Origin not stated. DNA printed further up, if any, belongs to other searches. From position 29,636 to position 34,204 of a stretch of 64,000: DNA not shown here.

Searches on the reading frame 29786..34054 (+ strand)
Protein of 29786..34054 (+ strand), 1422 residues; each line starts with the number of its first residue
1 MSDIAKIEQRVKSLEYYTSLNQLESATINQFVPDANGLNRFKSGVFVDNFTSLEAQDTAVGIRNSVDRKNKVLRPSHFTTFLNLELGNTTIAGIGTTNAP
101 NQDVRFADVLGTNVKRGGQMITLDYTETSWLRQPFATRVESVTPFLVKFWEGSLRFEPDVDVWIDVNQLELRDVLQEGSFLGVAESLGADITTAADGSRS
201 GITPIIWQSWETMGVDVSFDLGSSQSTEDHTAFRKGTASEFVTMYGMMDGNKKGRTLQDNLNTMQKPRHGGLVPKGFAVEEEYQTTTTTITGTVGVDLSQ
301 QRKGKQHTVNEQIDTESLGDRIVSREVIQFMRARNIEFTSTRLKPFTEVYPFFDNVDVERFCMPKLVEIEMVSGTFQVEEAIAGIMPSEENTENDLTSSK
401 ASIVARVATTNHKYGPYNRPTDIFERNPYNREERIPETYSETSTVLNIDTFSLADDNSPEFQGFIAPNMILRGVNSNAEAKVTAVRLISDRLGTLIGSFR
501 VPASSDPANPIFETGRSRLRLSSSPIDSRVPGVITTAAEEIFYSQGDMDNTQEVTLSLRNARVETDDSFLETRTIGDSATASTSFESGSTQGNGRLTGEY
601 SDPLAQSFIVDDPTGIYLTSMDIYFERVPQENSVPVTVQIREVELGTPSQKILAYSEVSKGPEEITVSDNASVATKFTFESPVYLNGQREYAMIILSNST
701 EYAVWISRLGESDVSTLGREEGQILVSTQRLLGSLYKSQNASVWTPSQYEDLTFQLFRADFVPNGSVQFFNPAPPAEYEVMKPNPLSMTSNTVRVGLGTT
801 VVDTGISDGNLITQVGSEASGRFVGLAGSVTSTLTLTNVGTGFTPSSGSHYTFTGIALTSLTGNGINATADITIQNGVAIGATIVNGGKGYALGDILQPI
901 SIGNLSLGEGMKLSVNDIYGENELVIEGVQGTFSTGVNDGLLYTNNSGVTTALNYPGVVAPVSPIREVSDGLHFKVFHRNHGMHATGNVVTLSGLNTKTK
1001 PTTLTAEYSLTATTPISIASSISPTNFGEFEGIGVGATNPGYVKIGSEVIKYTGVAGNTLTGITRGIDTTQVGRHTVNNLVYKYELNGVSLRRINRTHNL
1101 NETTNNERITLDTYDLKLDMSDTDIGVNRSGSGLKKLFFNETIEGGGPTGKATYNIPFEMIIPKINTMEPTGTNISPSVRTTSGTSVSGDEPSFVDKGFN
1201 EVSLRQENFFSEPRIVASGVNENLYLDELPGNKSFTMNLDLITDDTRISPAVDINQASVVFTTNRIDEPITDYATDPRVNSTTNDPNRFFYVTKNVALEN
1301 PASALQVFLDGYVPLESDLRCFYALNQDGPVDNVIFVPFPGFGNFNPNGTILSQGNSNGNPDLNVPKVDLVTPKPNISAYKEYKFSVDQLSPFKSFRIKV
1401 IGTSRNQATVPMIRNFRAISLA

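Call 12: search_protein_families(library=phrogs, proteins=[window:29786-34054:+])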
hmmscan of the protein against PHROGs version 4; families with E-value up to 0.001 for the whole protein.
window:29786-34054:+ (1422 aa): 3 families
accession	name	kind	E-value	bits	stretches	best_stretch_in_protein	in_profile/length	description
phrog_358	-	unknown function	0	1066.2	1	1-1422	961-2055/2056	-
phrog_877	-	unknown function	3.5e-59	201.6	2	483-769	716-940/1141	-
phrog_5986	-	unknown function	2.7e-32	113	1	599-765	69-219/409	-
